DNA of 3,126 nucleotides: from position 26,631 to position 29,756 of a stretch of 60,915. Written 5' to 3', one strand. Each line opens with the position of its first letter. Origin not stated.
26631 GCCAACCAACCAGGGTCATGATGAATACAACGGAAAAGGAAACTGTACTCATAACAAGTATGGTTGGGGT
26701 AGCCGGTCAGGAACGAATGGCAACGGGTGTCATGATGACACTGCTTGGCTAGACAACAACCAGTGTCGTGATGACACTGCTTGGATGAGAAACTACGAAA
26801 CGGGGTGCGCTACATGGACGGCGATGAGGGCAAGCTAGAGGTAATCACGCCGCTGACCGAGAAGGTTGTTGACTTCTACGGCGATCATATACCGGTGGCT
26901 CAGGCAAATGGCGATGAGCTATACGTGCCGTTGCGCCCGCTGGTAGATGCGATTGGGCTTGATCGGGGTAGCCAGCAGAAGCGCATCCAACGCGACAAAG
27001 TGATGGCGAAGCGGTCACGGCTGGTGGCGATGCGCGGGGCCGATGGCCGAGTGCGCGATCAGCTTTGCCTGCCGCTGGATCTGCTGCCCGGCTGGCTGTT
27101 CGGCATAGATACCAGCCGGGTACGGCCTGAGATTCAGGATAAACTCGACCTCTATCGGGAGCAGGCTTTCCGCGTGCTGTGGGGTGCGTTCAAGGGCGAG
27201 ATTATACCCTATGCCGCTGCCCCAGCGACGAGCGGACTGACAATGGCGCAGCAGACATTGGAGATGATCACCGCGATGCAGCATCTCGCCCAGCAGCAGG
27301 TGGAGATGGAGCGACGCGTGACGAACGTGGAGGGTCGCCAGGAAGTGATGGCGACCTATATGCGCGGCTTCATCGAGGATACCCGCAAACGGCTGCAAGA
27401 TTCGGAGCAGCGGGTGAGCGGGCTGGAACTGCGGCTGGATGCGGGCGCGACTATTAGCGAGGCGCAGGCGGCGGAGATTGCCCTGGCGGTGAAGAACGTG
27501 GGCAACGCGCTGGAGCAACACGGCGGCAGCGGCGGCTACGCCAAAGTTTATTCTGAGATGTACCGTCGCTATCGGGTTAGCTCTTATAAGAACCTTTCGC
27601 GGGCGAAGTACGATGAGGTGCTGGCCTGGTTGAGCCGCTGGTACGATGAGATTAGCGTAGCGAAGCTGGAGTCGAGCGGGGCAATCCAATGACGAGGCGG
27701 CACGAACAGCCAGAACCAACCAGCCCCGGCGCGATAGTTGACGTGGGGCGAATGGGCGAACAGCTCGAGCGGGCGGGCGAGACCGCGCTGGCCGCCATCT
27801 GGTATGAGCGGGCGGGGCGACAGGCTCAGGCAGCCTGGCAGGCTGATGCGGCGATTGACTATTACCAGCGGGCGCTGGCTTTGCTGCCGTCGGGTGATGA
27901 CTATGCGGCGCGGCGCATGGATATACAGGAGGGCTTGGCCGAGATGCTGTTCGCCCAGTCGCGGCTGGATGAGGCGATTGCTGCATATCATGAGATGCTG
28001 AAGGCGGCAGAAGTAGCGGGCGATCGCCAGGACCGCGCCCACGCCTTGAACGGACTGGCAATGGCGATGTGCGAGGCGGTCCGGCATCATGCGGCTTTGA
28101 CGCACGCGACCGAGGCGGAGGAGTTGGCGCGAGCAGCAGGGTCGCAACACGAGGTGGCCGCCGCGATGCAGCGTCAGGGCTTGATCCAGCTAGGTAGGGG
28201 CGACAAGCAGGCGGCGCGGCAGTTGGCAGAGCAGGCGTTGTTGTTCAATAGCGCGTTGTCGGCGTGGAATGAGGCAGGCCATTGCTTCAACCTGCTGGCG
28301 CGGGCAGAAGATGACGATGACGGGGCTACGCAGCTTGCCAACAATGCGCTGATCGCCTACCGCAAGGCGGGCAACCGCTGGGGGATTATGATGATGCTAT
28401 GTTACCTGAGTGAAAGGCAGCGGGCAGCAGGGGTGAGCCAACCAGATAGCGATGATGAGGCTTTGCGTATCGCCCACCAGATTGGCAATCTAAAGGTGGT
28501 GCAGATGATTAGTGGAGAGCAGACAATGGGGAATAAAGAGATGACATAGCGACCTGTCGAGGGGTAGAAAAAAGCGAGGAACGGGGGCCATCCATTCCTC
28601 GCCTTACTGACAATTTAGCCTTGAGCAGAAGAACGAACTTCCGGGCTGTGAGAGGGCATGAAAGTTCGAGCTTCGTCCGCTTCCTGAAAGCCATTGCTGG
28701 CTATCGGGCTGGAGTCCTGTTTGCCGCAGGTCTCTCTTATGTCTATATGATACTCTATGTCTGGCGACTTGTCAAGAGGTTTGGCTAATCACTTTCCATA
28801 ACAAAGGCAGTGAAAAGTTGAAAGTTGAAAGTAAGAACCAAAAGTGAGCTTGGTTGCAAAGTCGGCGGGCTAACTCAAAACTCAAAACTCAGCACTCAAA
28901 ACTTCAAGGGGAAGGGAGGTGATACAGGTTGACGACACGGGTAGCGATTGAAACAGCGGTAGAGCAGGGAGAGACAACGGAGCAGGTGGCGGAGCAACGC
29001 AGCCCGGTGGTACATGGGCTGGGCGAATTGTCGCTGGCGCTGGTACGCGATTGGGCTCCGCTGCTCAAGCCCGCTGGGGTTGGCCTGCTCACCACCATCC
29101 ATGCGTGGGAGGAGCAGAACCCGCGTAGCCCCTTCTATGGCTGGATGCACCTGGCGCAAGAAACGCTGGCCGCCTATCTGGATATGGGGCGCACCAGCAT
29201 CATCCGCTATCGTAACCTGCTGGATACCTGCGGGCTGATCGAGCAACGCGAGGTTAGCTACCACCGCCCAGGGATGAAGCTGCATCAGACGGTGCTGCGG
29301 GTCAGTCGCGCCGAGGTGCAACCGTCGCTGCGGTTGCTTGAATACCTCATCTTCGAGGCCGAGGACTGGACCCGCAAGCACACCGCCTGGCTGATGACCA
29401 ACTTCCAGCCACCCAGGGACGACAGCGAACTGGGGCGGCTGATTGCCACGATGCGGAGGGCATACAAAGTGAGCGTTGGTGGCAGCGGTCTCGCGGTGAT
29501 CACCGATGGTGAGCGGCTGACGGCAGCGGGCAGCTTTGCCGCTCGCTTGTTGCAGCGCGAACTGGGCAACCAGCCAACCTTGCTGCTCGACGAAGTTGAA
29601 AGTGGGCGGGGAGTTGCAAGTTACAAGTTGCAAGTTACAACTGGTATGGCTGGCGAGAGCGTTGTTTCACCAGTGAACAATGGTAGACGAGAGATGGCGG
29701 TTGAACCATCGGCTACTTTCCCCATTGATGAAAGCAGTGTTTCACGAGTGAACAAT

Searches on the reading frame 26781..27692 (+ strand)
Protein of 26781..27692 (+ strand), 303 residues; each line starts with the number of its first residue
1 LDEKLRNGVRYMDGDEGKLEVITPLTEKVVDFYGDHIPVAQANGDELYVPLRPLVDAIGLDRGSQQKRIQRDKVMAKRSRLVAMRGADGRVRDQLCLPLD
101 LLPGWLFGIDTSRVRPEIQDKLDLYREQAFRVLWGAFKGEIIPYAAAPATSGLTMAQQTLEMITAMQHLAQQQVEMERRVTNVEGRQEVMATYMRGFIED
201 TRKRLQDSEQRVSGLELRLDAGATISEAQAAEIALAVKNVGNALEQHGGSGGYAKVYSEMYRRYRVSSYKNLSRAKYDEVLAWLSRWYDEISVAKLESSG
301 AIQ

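Call 7: search_protein_families(library=pfam, proteins=[window:26781-27692:+], max_evalue=0.01)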
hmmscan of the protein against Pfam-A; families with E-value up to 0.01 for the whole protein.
window:26781-27692:+ (303 aa): 2 families
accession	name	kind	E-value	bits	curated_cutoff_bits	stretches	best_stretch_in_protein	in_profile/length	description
PF10547.14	P22_AR_N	-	2.5e-27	95.8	30.7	1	29-138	2-110/115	P22_AR N-terminal domain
PF10552.14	ORF6C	-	0.0026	18.1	22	1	199-289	10-106/114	ORF6C domain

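Call 8: search_protein_families(library=ncbifam, proteins=[window:26781-27692:+], max_evalue=0.01)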
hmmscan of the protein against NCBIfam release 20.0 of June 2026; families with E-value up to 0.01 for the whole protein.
window:26781-27692:+ (303 aa): 0 families

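Call 31: search_protein_families(library=phrogs, proteins=[window:26781-27692:+], max_evalue=0.01)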
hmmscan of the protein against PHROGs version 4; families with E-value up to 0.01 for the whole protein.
window:26781-27692:+ (303 aa): 7 families
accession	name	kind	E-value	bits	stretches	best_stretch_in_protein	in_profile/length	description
phrog_524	-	transcription regulation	2.3e-32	114.2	1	29-182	11-169/317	anti-repressor Ant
phrog_14366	-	unknown function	8.2e-17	62.4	1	29-126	5-100/122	-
phrog_245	-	transcription regulation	3e-07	31.2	1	30-285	44-202/319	anti-repressor Ant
phrog_373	-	transcription regulation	8.9e-07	29.5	1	186-288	202-308/373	anti-repressor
phrog_463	-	transcription regulation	1.9e-06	28.6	1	157-292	124-233/250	anti-repressor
phrog_29922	-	unknown function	0.0015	19.1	1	29-139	10-120/230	-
phrog_2812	-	unknown function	0.0054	17.3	0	227-286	120-179/288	-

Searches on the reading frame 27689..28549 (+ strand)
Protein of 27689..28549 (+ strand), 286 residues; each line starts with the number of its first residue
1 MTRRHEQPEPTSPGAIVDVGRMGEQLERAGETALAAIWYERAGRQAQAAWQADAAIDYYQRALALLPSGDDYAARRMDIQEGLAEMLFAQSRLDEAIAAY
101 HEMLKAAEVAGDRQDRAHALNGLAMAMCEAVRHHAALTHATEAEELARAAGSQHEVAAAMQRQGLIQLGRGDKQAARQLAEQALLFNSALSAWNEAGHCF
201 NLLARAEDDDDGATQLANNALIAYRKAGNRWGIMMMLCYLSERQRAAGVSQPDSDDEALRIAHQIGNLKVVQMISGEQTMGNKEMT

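Call 7: search_protein_families(library=pfam, proteins=[window:27689-28549:+], max_evalue=0.01)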
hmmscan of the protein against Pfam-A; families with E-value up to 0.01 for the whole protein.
window:27689-28549:+ (286 aa): 2 families
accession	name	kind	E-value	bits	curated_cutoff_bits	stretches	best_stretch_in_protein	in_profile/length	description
PF13424.12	TPR_12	-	2.6e-11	44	30.1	2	78-149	4-77/77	Tetratricopeptide repeat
PF07719.23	TPR_2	-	0.0023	18.4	27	0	82-106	6-30/34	Tetratricopeptide repeat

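Call 8: search_protein_families(library=ncbifam, proteins=[window:27689-28549:+], max_evalue=0.01)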
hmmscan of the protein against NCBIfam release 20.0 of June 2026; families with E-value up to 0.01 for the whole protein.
window:27689-28549:+ (286 aa): 4 families
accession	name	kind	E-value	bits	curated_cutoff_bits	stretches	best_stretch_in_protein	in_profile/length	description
NF041717.1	HaaA_phane_TPR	equivalog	1.4e-05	23.4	1125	1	83-260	638-816/882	cyclophane-containing RiPP biosynthesis TPR protein HaaT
NF053520.1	HK_Porph_FimS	equivalog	0.00018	19.9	600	1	46-182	174-309/618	sensor histidine kinase FimS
NF053617.1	SARPRegAfsRStmc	equivalog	0.0007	17.7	1430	1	68-250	729-912/986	SARP-family global regulator AfsR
NF002725.1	PRK02603.1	equivalog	0.0057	16.7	143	0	92-196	50-146/173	photosystem I assembly protein Ycf3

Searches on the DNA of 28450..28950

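Call 38: search_rna_families(source=window, start=28450, end=28950, threshold=evalue, max_evalue=10)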
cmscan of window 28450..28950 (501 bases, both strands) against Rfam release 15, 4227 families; matches with E-value up to 10: 0.
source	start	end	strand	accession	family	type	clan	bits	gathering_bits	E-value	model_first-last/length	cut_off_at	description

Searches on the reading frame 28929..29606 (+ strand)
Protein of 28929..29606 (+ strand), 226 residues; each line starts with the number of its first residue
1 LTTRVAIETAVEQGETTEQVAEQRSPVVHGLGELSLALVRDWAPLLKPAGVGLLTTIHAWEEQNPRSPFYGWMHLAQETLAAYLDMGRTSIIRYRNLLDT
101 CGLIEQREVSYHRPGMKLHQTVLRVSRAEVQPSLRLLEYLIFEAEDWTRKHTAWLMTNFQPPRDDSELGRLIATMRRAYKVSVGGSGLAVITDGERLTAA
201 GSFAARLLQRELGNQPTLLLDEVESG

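Call 30: search_protein_families(library=pfam, proteins=[window:28929-29606:+], max_evalue=10)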
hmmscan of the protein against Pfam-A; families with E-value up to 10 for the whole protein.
seq(226 aa): 3 families
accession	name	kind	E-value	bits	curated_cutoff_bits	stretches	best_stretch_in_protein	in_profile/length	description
PF13730.12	HTH_36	-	0.01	16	25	1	77-104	28-55/55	Helix-turn-helix domain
PF13545.12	HTH_Crp_2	-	0.035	14.5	27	1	73-107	21-56/70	Crp-like helix-turn-helix domain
PF09079.17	Cdc6_C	-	0.2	12.1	25.1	1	88-130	52-93/96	CDC6, C terminal winged helix domain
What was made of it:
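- On HTH_36-type helix-turn-helix (Pfam PF13730): 16 bits against a cutoff of 25, E = 0.01 (call 30).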
